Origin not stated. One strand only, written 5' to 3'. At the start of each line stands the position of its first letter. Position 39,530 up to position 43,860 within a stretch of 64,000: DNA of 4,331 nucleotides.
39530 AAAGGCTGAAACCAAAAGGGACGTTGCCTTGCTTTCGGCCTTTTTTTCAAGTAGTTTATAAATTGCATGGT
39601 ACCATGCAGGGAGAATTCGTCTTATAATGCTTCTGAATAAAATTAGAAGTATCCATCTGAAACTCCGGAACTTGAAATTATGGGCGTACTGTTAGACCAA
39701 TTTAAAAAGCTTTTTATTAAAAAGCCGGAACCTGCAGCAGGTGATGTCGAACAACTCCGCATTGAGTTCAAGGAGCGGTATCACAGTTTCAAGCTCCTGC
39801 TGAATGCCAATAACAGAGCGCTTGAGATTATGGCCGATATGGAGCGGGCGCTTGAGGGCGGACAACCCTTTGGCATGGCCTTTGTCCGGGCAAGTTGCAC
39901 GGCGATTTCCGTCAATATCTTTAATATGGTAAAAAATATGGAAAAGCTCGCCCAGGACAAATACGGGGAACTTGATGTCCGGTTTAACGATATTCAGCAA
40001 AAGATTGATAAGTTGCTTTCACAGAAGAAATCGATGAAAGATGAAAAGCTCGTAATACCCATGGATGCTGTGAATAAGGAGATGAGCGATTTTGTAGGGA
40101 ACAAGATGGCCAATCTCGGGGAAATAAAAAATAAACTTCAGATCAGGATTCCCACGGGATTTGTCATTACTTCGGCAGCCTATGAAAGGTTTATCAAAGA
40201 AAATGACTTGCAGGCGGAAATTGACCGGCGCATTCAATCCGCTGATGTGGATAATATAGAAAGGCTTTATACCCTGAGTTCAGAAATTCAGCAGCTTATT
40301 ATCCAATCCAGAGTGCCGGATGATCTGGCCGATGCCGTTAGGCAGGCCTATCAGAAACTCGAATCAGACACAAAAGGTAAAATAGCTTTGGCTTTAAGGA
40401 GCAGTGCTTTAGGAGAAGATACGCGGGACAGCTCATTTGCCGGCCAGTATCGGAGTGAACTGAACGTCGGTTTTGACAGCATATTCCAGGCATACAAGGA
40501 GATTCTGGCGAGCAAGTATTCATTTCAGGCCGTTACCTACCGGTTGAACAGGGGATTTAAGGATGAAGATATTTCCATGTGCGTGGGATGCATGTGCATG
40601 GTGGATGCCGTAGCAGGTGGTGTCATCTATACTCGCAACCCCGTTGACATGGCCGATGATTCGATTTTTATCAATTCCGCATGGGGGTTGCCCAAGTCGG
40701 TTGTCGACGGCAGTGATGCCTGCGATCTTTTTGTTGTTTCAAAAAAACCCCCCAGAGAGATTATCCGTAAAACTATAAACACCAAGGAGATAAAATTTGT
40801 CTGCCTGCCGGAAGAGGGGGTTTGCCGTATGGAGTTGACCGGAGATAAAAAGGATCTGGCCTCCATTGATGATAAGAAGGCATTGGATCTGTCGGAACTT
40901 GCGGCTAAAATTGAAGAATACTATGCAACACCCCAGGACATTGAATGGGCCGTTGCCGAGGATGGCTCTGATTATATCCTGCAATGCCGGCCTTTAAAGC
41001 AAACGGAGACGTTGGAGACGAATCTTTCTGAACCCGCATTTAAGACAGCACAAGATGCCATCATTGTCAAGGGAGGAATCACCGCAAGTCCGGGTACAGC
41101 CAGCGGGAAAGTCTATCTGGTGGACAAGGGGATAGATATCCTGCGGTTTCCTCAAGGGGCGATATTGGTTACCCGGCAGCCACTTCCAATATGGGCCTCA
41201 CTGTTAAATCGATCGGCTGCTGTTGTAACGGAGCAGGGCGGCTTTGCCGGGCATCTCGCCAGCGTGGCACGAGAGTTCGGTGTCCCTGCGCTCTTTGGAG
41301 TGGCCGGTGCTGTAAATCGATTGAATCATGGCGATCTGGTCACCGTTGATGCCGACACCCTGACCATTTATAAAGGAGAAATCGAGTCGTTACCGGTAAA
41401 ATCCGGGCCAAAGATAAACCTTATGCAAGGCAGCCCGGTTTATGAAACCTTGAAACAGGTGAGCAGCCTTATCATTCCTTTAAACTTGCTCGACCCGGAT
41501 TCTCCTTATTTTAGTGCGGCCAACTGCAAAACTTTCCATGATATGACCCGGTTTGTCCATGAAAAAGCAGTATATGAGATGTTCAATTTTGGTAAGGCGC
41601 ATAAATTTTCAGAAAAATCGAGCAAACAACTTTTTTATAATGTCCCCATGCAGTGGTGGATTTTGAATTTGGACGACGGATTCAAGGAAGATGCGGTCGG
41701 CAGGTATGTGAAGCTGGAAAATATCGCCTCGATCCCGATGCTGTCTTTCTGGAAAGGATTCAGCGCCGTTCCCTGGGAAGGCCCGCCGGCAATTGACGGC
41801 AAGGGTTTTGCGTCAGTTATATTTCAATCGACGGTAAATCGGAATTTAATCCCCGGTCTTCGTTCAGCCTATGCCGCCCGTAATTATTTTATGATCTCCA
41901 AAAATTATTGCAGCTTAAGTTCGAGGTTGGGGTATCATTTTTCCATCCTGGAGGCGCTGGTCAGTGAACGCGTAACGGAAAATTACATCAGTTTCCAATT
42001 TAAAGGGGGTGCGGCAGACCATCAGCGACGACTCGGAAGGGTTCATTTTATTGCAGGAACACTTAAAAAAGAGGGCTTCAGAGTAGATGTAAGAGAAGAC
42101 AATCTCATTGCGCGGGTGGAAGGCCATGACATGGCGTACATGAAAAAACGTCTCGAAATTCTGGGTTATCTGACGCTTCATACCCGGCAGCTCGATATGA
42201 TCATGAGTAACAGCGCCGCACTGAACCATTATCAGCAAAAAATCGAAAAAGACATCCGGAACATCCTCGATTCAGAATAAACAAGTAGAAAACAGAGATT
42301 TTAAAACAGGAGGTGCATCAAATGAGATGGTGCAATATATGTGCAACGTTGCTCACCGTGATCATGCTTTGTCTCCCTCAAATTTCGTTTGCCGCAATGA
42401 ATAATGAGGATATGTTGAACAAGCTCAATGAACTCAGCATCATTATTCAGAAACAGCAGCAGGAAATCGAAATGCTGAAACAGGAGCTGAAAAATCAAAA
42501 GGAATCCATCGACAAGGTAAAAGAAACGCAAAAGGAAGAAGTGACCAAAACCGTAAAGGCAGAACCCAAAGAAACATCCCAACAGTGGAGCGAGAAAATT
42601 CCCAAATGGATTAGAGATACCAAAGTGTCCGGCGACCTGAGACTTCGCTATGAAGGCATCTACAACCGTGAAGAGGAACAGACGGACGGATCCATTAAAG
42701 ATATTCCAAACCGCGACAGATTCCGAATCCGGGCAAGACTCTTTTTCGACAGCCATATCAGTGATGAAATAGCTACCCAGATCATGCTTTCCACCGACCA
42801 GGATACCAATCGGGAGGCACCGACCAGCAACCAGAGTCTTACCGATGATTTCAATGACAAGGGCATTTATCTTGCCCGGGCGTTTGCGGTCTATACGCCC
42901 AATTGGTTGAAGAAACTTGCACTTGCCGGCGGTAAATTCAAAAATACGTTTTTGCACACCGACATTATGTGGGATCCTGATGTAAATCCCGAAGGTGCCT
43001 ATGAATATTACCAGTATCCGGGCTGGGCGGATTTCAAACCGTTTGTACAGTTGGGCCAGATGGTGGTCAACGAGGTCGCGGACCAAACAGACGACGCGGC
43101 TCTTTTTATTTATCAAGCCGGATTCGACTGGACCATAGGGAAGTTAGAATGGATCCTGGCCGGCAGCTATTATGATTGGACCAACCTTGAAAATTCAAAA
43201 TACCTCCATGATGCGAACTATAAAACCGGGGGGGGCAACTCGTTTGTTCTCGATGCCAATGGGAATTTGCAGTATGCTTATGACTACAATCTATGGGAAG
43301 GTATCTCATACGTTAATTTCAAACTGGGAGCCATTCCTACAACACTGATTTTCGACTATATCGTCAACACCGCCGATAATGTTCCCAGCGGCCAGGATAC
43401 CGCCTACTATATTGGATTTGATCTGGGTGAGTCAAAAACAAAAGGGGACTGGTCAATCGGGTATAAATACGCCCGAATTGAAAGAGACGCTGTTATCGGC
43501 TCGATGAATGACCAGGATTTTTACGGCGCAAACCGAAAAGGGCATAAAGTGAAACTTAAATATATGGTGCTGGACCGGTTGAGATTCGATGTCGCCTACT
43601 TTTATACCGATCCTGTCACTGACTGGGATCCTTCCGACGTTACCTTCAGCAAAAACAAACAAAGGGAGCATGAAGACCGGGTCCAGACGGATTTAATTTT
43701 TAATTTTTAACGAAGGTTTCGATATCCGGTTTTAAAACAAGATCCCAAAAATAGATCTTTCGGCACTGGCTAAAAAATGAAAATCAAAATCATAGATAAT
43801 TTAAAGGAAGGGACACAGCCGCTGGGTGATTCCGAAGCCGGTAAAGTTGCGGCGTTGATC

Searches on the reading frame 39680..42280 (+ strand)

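Call 10: search_protein_families(library=pfam, proteins=[window:39680-42280:+])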
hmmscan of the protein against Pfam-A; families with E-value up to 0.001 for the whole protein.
window:39680-42280:+ (866 aa): 2 families
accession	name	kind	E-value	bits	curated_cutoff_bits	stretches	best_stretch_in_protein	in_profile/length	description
PF01326.24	PPDK_N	-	2.6e-93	313.4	27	1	138-444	3-314/328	Pyruvate phosphate dikinase, AMP/ATP-binding domain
PF00391.29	PEP-utilizers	-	1.7e-18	66.4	23.1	1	490-560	1-71/72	PEP-utilising enzyme, mobile domain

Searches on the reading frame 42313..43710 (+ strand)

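Call 10: search_protein_families(library=pfam, proteins=[window:42313-43710:+])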
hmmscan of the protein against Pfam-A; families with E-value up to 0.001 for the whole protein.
window:42313-43710:+ (465 aa): 1 family
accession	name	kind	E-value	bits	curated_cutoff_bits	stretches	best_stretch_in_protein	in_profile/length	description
PF16930.11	Porin_5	-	8.3e-36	124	22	2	67-296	67-332/535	Putative porin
